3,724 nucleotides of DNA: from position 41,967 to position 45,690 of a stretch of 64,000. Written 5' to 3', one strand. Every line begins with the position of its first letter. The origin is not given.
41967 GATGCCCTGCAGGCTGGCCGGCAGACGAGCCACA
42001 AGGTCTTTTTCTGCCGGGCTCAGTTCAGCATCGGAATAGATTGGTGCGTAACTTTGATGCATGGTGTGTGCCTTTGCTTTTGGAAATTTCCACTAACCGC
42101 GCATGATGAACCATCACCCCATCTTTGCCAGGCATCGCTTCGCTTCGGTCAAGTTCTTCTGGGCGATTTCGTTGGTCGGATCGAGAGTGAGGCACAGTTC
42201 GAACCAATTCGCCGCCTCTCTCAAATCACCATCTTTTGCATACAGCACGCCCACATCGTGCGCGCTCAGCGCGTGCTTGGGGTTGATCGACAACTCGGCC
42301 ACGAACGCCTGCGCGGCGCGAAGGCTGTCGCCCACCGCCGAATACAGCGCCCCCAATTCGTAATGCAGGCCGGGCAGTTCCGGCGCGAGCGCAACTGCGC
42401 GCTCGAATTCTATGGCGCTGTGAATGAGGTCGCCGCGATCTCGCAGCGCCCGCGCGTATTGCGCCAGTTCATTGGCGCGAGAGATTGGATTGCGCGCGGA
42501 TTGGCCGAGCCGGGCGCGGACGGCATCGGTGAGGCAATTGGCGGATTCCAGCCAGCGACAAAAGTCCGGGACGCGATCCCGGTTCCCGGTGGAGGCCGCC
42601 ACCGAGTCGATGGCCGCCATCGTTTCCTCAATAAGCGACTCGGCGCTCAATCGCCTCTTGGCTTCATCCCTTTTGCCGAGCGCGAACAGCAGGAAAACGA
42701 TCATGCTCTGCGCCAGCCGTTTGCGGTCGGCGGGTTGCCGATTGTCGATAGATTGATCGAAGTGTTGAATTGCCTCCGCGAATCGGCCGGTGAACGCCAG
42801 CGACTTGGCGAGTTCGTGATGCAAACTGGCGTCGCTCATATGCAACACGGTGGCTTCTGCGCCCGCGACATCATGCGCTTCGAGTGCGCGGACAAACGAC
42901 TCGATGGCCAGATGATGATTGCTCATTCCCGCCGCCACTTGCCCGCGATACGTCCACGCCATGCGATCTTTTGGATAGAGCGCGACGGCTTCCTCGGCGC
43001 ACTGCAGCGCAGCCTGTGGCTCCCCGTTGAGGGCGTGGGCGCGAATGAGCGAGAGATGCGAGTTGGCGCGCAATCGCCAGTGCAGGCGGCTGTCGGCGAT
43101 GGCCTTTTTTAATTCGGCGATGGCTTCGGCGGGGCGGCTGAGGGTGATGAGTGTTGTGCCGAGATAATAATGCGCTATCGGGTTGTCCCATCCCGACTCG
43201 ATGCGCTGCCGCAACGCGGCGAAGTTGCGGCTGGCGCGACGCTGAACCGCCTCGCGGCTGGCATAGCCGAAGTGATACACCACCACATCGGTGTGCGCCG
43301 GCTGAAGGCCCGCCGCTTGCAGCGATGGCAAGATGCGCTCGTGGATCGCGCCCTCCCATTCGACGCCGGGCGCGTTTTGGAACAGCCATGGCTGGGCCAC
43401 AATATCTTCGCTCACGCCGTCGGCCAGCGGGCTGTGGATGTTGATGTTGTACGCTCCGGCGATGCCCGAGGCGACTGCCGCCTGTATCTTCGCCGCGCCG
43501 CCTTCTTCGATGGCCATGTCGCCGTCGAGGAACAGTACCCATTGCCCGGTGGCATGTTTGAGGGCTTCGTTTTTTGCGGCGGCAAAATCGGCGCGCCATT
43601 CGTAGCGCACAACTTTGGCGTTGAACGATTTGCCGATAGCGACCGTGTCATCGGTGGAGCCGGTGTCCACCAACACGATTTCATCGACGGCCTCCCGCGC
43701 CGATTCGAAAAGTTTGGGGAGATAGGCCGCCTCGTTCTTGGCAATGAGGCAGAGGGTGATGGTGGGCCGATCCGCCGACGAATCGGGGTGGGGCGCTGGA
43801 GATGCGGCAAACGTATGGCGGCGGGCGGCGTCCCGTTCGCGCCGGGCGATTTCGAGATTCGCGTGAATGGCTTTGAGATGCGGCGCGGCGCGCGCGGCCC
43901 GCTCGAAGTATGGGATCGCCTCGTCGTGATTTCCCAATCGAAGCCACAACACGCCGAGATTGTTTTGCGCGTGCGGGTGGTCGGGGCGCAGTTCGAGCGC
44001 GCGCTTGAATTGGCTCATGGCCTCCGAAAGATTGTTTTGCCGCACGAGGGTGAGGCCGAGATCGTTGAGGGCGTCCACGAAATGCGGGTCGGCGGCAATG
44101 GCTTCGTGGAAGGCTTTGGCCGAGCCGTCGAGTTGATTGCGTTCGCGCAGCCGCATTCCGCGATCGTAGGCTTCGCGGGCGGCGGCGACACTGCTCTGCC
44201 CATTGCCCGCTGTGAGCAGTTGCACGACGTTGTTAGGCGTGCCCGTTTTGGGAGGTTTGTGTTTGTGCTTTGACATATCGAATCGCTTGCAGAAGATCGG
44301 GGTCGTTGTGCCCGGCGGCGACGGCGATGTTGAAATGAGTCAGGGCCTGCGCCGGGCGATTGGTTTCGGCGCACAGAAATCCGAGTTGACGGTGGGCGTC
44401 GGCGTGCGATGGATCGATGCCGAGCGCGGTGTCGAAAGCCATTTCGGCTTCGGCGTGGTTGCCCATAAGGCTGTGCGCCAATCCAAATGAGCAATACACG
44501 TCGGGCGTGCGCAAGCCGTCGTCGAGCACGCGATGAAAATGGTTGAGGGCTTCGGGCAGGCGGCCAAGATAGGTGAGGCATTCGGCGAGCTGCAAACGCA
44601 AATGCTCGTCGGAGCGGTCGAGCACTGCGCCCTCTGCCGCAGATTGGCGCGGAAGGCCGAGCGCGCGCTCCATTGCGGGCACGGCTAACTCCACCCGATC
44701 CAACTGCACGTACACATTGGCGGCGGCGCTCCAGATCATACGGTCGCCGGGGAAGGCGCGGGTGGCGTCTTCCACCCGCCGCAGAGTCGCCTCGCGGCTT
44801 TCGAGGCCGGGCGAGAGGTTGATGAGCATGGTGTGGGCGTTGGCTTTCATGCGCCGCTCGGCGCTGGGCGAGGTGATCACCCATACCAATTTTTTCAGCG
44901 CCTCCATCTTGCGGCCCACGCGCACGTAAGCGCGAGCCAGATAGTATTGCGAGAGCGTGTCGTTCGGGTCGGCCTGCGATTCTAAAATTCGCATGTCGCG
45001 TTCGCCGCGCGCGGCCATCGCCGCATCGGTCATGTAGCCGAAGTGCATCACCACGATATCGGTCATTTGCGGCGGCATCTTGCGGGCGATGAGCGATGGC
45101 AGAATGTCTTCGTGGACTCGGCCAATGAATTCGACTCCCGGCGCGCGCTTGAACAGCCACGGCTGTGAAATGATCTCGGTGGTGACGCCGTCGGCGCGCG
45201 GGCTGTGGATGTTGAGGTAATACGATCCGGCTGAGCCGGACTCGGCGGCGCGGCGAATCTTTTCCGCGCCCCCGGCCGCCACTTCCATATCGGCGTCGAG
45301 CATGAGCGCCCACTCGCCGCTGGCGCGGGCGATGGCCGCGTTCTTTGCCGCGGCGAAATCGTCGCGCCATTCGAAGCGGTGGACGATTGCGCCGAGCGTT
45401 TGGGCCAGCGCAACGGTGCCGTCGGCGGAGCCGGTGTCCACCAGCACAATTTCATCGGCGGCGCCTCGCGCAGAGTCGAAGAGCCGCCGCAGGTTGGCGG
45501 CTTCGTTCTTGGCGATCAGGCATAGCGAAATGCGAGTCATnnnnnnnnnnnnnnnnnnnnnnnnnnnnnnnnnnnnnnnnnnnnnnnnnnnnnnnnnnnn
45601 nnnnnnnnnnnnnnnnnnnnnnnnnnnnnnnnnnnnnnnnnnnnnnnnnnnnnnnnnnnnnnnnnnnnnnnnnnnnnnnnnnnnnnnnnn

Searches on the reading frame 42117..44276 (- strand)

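Call 30: search_protein_families(library=pfam, proteins=[window:42117-44276:-], max_evalue=0.001)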
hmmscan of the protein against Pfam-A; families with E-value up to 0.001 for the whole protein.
window:42117-44276:- (720 aa): 20 families
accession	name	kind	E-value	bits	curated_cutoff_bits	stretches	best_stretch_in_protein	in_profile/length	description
PF07719.23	TPR_2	-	2.3e-41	136.9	27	2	103-133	3-33/34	Tetratricopeptide repeat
PF00515.34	TPR_1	-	1.2e-35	120.3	27.8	2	103-132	3-32/34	Tetratricopeptide repeat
PF13181.12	TPR_8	-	3.3e-27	92.7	25.7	0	68-100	2-34/34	Tetratricopeptide repeat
PF13432.12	TPR_16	-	1.4e-26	93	32.7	2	72-132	2-62/65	Tetratricopeptide repeat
PF13428.12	TPR_14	-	1.9e-25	87.2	23.5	1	406-446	3-43/44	Tetratricopeptide repeat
PF13431.12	TPR_17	-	1.7e-23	81.3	24.4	0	90-121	2-33/34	Tetratricopeptide repeat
PF13414.12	TPR_11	-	3.8e-22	78.1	26.8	2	74-115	1-42/42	TPR repeat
PF13424.12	TPR_12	-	5.7e-22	78.1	30.1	1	440-513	3-75/77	Tetratricopeptide repeat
PF00535.33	Glycos_transf_2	-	2.7e-20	73.4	23.3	1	175-259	2-94/168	Glycosyl transferase family 2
PF14559.12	TPR_19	-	3e-16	59.9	25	2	77-133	1-57/68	Tetratricopeptide repeat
PF13374.12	TPR_10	-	3.2e-16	59.2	27.5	1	68-97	3-32/42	Tetratricopeptide repeat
PF13371.12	TPR_9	-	1.5e-14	54.2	35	1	77-137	5-65/73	Tetratricopeptide repeat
PF13176.12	TPR_7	-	1.7e-13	49.9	27.9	0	106-131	4-29/36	Tetratricopeptide repeat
PF07721.20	TPR_4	-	1.2e-09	38.3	27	0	101-120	1-20/26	Tetratricopeptide repeat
PF23914.1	TPR_CcmH_CycH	-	3.4e-08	33.9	42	0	435-467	47-79/158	Cytochrome c-type biogenesis protein H TPR domain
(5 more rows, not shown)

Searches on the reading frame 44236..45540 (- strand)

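Call 30: search_protein_families(library=pfam, proteins=[window:44236-45540:-], max_evalue=0.001)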
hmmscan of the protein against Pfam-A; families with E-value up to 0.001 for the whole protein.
window:44236-45540:- (435 aa): 16 families
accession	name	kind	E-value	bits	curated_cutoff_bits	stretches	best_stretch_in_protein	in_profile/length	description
PF00535.33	Glycos_transf_2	-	1.4e-19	71.1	23.3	1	5-125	1-129/168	Glycosyl transferase family 2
PF14559.12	TPR_19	-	1e-13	51.8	25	1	360-418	5-63/68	Tetratricopeptide repeat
PF07719.23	TPR_2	-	1.8e-13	49.9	27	0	380-407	1-28/34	Tetratricopeptide repeat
PF00515.34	TPR_1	-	6.4e-13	48.4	27.8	0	347-379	2-34/34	Tetratricopeptide repeat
PF13424.12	TPR_12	-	2.4e-11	44.1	30.1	2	316-376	7-75/77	Tetratricopeptide repeat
PF13428.12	TPR_14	-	2.4e-10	40.5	23.5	0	381-418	2-39/44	Tetratricopeptide repeat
PF13431.12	TPR_17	-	3.5e-09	36.7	24.4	0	190-215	8-33/34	Tetratricopeptide repeat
PF13181.12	TPR_8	-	3.6e-09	36.5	25.7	1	347-379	2-34/34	Tetratricopeptide repeat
PF13414.12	TPR_11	-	2e-06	27.8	26.8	0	360-389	8-37/42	TPR repeat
PF12895.13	ANAPC3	-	2.6e-06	28.1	27.2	0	312-336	56-80/82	Anaphase-promoting complex, cyclosome, subunit 3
PF13432.12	TPR_16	-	3.4e-06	27.8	32.7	1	359-414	10-65/65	Tetratricopeptide repeat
PF13176.12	TPR_7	-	4.5e-06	26.8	27.9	0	316-339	3-26/36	Tetratricopeptide repeat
PF13371.12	TPR_9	-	8.3e-05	23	35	0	362-416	11-65/73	Tetratricopeptide repeat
PF14561.12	TPR_20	-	8.4e-05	23.3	25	0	189-234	16-61/90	Tetratricopeptide repeat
PF13704.12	Glyco_tranf_2_4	-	0.00029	21.7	27.5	1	11-84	1-81/98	Glycosyl transferase family 2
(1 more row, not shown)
